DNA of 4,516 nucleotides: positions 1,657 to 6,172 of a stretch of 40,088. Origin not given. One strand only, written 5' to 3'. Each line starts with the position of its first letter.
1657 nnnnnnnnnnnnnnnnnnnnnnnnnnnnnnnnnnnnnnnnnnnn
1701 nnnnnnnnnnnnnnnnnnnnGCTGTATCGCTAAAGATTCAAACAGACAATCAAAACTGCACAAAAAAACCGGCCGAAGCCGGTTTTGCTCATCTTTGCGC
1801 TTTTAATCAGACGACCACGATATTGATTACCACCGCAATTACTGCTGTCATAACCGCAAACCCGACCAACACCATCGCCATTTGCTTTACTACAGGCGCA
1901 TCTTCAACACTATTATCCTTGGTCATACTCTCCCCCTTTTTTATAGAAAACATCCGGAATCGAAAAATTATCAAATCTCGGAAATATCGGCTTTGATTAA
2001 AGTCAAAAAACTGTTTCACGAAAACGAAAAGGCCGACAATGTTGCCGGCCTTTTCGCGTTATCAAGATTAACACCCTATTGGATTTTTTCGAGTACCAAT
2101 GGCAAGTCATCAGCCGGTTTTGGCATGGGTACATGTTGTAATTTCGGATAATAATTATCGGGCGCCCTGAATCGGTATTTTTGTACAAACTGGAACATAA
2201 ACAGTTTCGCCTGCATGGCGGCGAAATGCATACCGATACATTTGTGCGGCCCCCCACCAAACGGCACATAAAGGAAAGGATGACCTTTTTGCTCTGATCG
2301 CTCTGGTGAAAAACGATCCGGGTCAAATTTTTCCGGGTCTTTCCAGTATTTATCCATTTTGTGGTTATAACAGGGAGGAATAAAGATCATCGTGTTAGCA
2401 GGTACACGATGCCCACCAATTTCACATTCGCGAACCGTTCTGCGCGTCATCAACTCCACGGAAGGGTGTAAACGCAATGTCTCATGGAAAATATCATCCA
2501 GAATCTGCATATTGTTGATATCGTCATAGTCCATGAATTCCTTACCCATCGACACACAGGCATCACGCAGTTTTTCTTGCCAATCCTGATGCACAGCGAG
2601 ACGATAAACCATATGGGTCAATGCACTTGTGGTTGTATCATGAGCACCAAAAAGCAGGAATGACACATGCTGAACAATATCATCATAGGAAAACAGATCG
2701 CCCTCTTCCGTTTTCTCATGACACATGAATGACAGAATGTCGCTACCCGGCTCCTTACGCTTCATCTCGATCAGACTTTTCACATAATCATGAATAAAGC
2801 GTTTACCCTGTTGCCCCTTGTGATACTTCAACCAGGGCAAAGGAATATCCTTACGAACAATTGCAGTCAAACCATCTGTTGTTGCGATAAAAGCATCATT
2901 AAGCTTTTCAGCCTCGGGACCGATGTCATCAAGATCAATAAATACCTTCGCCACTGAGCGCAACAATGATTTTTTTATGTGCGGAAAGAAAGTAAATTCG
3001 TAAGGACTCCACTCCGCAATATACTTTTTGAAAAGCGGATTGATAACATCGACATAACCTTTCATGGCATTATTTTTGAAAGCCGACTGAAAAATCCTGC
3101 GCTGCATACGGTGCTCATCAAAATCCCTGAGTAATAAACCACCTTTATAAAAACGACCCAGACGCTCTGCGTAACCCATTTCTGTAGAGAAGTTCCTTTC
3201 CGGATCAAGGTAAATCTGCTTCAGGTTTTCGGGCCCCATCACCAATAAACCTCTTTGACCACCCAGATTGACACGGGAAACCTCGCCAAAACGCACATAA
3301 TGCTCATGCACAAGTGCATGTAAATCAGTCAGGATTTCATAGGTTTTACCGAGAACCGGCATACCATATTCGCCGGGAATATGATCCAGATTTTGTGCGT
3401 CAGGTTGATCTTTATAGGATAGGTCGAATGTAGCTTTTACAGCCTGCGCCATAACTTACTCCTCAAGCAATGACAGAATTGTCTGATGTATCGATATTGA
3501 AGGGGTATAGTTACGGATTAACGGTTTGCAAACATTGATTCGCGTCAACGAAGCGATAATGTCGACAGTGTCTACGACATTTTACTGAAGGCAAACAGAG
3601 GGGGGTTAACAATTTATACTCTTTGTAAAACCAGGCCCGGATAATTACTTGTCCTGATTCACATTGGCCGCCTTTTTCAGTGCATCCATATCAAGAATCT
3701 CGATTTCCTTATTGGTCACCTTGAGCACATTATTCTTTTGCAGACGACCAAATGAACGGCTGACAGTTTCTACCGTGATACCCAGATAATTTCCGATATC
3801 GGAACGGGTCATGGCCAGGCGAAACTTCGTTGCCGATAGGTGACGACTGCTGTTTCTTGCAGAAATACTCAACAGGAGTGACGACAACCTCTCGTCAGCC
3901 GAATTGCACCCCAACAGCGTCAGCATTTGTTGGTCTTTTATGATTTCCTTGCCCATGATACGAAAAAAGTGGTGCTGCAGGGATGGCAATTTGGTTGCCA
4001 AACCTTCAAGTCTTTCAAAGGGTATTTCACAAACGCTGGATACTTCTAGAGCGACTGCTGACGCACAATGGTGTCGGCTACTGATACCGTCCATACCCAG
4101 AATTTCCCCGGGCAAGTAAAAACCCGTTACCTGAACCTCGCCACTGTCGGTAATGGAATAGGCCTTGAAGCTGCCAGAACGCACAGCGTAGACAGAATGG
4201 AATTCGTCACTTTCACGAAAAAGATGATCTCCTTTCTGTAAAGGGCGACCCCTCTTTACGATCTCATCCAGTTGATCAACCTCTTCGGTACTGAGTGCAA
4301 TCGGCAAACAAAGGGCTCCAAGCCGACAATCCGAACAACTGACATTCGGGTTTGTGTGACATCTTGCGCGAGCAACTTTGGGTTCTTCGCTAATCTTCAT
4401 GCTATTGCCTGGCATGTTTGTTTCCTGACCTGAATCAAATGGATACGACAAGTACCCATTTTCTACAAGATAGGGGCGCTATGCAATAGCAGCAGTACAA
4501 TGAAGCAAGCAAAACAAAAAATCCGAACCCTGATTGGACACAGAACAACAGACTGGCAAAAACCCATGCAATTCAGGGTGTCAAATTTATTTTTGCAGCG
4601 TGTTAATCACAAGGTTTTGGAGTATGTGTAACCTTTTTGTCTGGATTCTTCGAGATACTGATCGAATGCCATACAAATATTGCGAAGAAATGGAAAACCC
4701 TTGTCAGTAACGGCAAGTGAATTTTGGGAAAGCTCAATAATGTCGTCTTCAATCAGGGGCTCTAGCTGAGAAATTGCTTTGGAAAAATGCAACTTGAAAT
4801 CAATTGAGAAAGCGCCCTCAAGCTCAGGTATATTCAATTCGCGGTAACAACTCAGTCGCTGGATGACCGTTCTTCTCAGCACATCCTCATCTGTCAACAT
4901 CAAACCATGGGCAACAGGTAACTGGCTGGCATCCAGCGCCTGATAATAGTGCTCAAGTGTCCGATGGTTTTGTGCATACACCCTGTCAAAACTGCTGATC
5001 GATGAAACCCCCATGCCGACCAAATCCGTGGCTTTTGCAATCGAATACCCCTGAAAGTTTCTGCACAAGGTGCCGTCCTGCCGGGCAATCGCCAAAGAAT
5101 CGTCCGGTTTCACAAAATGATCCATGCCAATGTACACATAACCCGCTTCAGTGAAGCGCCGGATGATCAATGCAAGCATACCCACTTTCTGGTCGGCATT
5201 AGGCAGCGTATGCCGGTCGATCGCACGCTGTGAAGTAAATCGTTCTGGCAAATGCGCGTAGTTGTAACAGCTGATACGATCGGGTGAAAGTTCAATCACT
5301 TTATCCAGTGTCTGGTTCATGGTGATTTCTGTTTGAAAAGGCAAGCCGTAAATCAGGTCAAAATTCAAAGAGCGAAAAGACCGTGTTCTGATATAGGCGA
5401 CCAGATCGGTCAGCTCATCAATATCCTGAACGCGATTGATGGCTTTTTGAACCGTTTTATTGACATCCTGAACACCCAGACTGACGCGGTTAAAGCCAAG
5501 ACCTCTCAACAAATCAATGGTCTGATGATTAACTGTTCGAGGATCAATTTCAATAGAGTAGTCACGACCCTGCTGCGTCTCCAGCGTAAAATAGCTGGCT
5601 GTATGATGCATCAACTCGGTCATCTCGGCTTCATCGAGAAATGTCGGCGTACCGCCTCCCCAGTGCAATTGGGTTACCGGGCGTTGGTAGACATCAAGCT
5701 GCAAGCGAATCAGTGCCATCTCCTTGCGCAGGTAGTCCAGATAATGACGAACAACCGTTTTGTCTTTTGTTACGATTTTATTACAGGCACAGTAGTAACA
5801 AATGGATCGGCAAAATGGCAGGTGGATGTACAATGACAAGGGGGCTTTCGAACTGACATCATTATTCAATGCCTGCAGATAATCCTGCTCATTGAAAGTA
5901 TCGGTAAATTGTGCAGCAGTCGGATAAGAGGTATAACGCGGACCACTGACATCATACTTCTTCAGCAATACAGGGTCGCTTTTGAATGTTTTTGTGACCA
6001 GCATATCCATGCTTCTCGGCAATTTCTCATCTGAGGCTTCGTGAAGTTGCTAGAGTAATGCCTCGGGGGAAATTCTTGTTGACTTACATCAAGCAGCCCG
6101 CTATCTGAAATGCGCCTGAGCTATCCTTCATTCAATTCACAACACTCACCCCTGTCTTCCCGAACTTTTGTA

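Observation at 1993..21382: Dense FNR regulon island: eight FNR-type boxes within 20 kb around the fnr gene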

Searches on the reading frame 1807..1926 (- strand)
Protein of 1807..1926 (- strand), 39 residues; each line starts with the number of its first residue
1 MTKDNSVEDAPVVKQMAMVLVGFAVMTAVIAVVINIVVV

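Call 13: search_protein_families(library=ncbifam, proteins=[window:1807-1926:-])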
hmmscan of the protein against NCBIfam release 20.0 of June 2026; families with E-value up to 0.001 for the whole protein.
window:1807-1926:- (39 aa): 0 families

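Call 32: search_solved_structures(query=window:1810-1926:-, max_evalue=10)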
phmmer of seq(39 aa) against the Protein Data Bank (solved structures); distinct sequences matched with E-value up to 10: 1.
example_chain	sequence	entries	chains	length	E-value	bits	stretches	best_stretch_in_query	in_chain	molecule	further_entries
5i20_A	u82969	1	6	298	6.5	10.7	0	10-38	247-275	Uncharacterized protein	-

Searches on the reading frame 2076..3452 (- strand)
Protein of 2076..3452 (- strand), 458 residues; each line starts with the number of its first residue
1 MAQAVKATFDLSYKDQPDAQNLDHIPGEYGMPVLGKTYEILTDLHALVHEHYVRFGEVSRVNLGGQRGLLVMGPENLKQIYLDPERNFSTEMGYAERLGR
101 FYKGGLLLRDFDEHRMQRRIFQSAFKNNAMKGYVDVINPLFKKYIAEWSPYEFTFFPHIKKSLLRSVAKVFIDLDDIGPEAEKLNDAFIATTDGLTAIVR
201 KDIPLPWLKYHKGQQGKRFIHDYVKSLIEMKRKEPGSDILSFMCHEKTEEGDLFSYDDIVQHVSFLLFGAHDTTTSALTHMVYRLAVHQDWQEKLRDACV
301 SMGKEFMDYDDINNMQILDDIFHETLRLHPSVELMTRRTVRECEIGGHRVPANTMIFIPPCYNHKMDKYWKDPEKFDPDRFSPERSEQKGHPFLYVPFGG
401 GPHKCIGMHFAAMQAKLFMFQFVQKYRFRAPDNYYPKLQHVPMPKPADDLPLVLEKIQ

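Call 4: search_protein_families(library=pfam, proteins=[window:2076-3452:-])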
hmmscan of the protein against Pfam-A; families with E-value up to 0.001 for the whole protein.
window:2076-3452:- (458 aa): 1 family
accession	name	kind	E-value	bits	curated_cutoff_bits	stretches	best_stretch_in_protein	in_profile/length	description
PF00067.27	p450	-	6.3e-67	226.8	22.8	1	26-433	2-440/462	Cytochrome P450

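Call 13: search_protein_families(library=ncbifam, proteins=[window:2076-3452:-])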
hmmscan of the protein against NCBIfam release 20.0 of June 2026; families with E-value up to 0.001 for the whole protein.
window:2076-3452:- (458 aa): 10 families
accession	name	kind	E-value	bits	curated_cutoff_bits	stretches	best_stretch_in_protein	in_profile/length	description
NF051859.1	AlbFlvMonOxTrpSyn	equivalog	2.4e-44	151.7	700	1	28-430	25-431/457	bifunctional albaflavenone monooxygenase/terpene synthase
NF045812.1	PentlenOxigase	equivalog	1.7e-39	136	800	1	31-429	10-412/444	pentalenene oxygenase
NF050147.1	aminopyruv_ApyO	equivalog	3e-35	121.7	525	1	71-428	41-395/444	RiPP biosynthesis cytochrome P450 ApyO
TIGR04538.1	P450_cycloAA_1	subfamily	4.9e-21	75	500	1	220-418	177-358/395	cytochrome P450, cyclodipeptide synthase-associated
NF053744.1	FAProxCypCBc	equivalog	2.7e-13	49.3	600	1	36-433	13-391/416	CYP152 family fatty-acid peroxygenase CypC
NF041802.1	P450_SolI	exception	5.9e-10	38.2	850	1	225-424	220-393/424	solanimycin biosynthesis cytochrome P450 SolI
NF041177.1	Cyp119_Thmprot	equivalog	6.8e-07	28.4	680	1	304-427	228-341/368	cytochrome P450 Cyp119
NF045816.1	PentlenlactSyn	equivalog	2.2e-05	23.4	700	1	220-275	184-236/396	pentalenolactone synthase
TIGR04515.1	P450_rel_GT_act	subfamily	5.6e-05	22.7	343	1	322-392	264-329/386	P450-derived glycosyltransferase activator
TIGR04458.1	CYP450_TxtE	equivalog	0.00012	20.9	500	0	317-426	275-375/403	4-nitrotryptophan synthase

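Call 41: search_solved_structures(query=window:2076-3452:-, max_evalue=1e-20)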
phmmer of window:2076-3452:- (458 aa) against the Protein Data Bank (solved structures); distinct sequences matched with E-value up to 1e-20: 58.
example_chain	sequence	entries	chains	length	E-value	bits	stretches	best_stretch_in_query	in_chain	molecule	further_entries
2ve3_A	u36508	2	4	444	7.1e-47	163.6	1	21-455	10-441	PUTATIVE CYTOCHROME P450 120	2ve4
5vcd_A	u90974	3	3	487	3.6e-37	131.6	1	246-431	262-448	Cytochrome P450 3A4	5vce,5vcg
9yk4_A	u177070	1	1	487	1.9e-36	129.3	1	246-431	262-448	Cytochrome P450 3A4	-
6ma7_A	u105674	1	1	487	2e-36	129.2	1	246-430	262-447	Cytochrome P450 3A4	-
4ny4_A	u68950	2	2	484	2.6e-36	128.8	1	246-430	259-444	Cytochrome P450 3A4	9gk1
1w0e_A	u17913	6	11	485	2.6e-36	128.8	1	246-430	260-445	CYTOCHROME P450 3A4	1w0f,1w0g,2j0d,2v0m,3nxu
7lxl_A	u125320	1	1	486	2.6e-36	128.8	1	246-430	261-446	Cytochrome P450 3A4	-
1tqn_A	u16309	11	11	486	2.6e-36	128.8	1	246-430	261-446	cytochrome P450 3A4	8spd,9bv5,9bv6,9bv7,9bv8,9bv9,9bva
3tjs_A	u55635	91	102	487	2.6e-36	128.8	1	246-430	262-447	Cytochrome P450 3A4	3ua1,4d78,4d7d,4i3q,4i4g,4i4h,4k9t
7kvk_A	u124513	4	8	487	3.2e-36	128.5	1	246-430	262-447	Cytochrome P450 3A4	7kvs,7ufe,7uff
4d6z_A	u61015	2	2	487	6.6e-36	127.5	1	257-430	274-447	CYTOCHROME P450 3A4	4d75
7wzl_A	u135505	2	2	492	1.2e-35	126.6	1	233-431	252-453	Putative cytochrome P450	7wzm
8gk3_A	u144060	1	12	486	6.3e-35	124.2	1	257-430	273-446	Cytochrome P450 3A7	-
7mk8_A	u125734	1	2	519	7.9e-35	123.9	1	257-430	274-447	Isoform 2 of Cytochrome P450 3A7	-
7lad_A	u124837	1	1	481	1.3e-34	123.2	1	247-430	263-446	Cytochrome P450 3A5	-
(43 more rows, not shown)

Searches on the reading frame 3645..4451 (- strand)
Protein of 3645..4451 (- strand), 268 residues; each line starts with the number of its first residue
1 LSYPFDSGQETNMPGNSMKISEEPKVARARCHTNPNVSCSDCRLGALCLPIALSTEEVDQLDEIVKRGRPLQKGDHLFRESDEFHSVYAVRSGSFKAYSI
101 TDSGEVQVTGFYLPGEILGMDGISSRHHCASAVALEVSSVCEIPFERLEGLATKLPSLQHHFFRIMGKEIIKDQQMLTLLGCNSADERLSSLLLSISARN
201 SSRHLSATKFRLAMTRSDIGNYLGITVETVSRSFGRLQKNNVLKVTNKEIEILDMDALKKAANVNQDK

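Call 4: search_protein_families(library=pfam, proteins=[window:3645-4451:-])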
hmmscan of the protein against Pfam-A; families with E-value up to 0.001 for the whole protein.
window:3645-4451:- (268 aa): 3 families
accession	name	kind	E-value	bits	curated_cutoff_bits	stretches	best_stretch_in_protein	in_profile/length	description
PF13545.12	HTH_Crp_2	-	4.7e-17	62.2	27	1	187-260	1-69/70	Crp-like helix-turn-helix domain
PF00027.35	cNMP_binding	-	8.9e-16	58.1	27.5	1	70-151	3-85/89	Cyclic nucleotide-binding domain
PF00325.26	Crp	-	7.4e-13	48.4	21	1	212-242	1-31/32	Bacterial regulatory proteins, crp family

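Call 13: search_protein_families(library=ncbifam, proteins=[window:3645-4418:-])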
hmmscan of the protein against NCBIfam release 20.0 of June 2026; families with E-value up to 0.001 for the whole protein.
window:3645-4418:- (257 aa): 9 families
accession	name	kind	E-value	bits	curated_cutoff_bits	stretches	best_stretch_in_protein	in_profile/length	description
NF008365.0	PRK11161.1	subfamily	5.2e-87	291.3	228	1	14-255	6-247/250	fumarate/nitrate reduction transcriptional regulator Fnr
NF050806.1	TransRegFixKCaul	equivalog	1.3e-26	93.2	300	1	61-249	29-212/215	transcriptional regulator FixK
NF045989.1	TransRegFnrLRhodb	equivalog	1.2e-25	90.2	300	1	25-256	7-240/245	transcriptional regulator FnrL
NF008732.0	PRK11753.1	equivalog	2.3e-10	40.3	266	1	62-242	30-211/214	cAMP-activated global transcriptional regulator CRP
NF053664.1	TransRegPtrACyano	equivalog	1.6e-08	34.1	300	1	75-238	29-186/196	Crp/Fnr family transcriptional regulator PtrA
NF006901.0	PRK09392.1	equivalog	1.2e-07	31.3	211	1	65-252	40-222/236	transcriptional activator FtrB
TIGR03697.1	NtcA_cyano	equivalog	5.7e-07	29.5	244.95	1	65-247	3-188/193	global nitrogen regulator NtcA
NF010499.0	PRK13918.1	equivalog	5.7e-06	26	274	1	75-252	31-202/205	CRP/FNR family transcriptional regulator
NF052518.1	TransRegLdrP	equivalog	0.00014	21.9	300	1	61-252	5-189/195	transcriptional regulator LdrP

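Call 29: find_related_loci(query=window:3645-4418:-, collection=genome_contigs, flank=8000)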
Query window:3645-4418:- (257 aa) in genome_contigs; peptide patterns used: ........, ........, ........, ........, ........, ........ (x = any residue, [..] = any of these).
600 stretches matched a pattern (row limit reached: there are more); 437 encode a relative of the query (tblastn E <= 1e-3); the best 80 are kept; 80 distinct loci.
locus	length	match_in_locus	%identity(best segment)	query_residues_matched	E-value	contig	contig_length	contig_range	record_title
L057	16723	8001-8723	73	10-254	8e-121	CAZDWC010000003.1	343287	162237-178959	MAG TPA_asm: uncultured Pseudomonadales bacterium isolate SRP302895_co1_220 genome assembly, contig: NODE_43_length_3432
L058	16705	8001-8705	73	19-253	8e-120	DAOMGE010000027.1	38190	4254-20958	MAG TPA_asm: Pseudomonadales bacterium isolate AMR_MDS_4984 NODE_338_length_38190_cov_8.948027, whole genome shotgun seq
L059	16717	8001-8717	70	12-254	2e-113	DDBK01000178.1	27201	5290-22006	MAG TPA_asm: Cellvibrionales bacterium UBA2034 UBA2034_contig_1307, whole genome shotgun sequence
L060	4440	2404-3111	69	19-254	2e-111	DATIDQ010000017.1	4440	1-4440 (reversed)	MAG TPA_asm: Pseudomonadales bacterium isolate SMAG_U16347 k141_1920729, whole genome shotgun sequence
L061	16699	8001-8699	67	19-251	1e-108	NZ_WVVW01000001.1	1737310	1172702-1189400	Pseudomaricurvus sp. HS19 contig1, whole genome shotgun sequence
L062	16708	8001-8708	66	17-252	9e-106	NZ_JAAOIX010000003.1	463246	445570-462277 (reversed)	Pseudomaricurvus alcaniphilus strain MEBiC06469 NODE_3_length_463246_cov_39.636882, whole genome shotgun sequence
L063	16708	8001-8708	64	19-254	1e-104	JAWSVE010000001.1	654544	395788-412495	MAG: Cellvibrionaceae bacterium isolate PJM02_PBSA_gam1 PBSAJ0_contig_3, whole genome shotgun sequence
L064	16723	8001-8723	63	9-254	5e-104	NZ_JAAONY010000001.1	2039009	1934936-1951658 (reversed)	Pseudoteredinibacter isoporae strain LMG 25246 NODE_1_length_2039009_cov_48.681619, whole genome shotgun sequence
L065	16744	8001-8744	61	7-252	4e-104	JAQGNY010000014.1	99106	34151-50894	MAG: Verrucomicrobiaceae bacterium isolate RYN_599 scaffold_3974556, whole genome shotgun sequence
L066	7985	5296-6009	63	9-251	9e-104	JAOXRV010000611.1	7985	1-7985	MAG: Cellvibrionaceae bacterium isolate R2S4C2D_S42.025 k141_364250, whole genome shotgun sequence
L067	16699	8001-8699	65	20-252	7e-104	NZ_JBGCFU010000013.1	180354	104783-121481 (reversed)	MAG: Congregibacter sp. isolate SGMAG-13 contig13, whole genome shotgun sequence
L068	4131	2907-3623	64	19-257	4e-104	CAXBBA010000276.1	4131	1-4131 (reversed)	MAG TPA_asm: uncultured Halieaceae bacterium isolate ERR594407_metabat2_16 genome assembly, contig: ERZ2772569.6379, who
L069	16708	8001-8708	64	19-254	1e-103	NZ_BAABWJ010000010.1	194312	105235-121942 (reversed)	Pseudoteredinibacter isoporae strain HU-06130-CL sequence10, whole genome shotgun sequence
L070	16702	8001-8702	64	18-251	4e-103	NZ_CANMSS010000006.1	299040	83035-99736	Uncultured Pseudoteredinibacter sp. isolate 208.fasta NODE_6, whole genome shotgun sequence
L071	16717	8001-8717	64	14-253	1e-102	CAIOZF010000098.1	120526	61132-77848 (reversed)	MAG: uncultured Gammaproteobacteria bacterium isolate ErkenSummer_bin-3118 genome assembly, contig: bin-3118:098/254, wh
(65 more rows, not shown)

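Call 64: search_solved_structures(query=window:3645-4418:-, max_evalue=1e-10, show_alignments=1)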
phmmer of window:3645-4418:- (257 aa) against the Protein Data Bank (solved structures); distinct sequences matched with E-value up to 1e-10: 8.
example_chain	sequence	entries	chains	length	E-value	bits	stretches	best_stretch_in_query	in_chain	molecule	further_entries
5cvr_A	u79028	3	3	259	4.7e-69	235.6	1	25-251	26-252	FNR type regulator | FNR regulator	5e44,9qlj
9qll_A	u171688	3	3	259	4.9e-69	235.6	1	25-251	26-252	FNR type regulator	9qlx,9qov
9qmc_A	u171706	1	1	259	8.7e-69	234.7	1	25-251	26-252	FNR type regulator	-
9qly_A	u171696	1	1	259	1.2e-68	234.2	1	25-251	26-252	FNR type regulator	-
8qto_A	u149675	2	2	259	4.4e-68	232.4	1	25-251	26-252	FNR type regulator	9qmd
9qlt_A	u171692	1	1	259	6e-68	232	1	25-251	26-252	FNR type regulator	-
4i2o_A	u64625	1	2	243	8.5e-18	67.8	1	61-235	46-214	FixK2 protein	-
2gau_A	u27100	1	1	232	1.1e-13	54.4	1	29-252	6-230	transcriptional regulator, Crp/Fnr family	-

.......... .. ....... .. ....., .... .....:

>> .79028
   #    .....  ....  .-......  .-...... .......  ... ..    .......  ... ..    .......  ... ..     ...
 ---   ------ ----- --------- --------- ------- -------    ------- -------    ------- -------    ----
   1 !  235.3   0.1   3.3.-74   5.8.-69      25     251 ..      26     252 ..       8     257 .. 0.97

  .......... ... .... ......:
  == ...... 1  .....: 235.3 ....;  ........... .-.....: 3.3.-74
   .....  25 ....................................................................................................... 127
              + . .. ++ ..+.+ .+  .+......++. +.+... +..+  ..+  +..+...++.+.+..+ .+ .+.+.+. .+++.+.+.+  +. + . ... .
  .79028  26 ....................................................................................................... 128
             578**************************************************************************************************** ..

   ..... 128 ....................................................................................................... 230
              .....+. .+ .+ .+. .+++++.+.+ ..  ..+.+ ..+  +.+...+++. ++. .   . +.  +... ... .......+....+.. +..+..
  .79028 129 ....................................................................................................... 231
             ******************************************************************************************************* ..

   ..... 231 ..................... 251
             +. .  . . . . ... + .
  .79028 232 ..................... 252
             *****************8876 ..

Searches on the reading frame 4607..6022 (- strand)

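Call 4: search_protein_families(library=pfam, proteins=[window:4607-6022:-])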
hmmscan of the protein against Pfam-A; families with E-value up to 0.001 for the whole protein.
window:4607-6022:- (471 aa): 2 families
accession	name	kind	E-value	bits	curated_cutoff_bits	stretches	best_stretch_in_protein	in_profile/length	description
PF04055.27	Radical_SAM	-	2e-21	77.3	29.5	1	65-241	1-165/166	Radical SAM superfamily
PF06969.22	HemN_C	-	1e-07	32.4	24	1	376-445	1-67/67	HemN C-terminal domain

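Call 13: search_protein_families(library=ncbifam, proteins=[window:4607-6022:-])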
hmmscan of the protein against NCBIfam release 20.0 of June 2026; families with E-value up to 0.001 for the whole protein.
window:4607-6022:- (471 aa): 21 families
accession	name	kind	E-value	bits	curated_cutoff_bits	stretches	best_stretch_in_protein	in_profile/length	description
TIGR00538.1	hemN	equivalog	3.1e-168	560.3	324.95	1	17-470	5-453/454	oxygen-independent coproporphyrinogen III oxidase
NF006067.1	PRK08208.1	equivalog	3.4e-55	187.7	380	1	32-444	8-405/427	STM4012 family radical SAM protein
TIGR04107.1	rSAM_HutW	equivalog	3.7e-39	134.7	400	1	46-453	25-414/419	heme anaerobic degradation radical SAM methyltransferase ChuW/HutW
TIGR00539.1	hemN_rel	equivalog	1.1e-38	133.3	205.4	1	62-303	1-234/361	radical SAM family heme chaperone HemW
TIGR03994.1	rSAM_HemZ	equivalog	1.6e-36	126.3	321.4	1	51-253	74-274/401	coproporphyrinogen dehydrogenase HemZ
NF006385.0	PRK08629.1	equivalog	2.5e-33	115.5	355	1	55-443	46-403/439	coproporphyrinogen III oxidase family protein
NF006064.0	PRK08207.2-2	equivalog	1.5e-30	106.6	504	1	58-256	141-339/465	coproporphyrinogen III oxidase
NF004567.0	PRK05904.1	equivalog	1.8e-29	103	355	1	63-264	8-201/353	coproporphyrinogen III oxidase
NF006060.0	PRK08207.1-3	equivalog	8.4e-27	94.1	653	1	58-252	146-341/477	coproporphyrinogen III oxidase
NF006061.0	PRK08207.1-4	equivalog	1.2e-24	87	702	1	59-252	171-365/501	coproporphyrinogen III oxidase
NF005133.0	PRK06582.1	equivalog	2.1e-24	86.2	597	1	60-443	10-378/390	coproporphyrinogen III oxidase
NF006062.0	PRK08207.1-5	equivalog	2.3e-19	69.6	1007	1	60-253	147-341/476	coproporphyrinogen III oxidase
NF006063.0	PRK08207.2-1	equivalog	6.9e-19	67.8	1074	1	59-256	190-387/518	coproporphyrinogen III oxidase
NF006066.0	PRK08207.2-5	equivalog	3.9e-17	62.1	1117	1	50-256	178-385/518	coproporphyrinogen III oxidase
NF006059.0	PRK08207.1-1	equivalog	4.2e-17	62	1012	1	59-253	169-364/496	coproporphyrinogen III oxidase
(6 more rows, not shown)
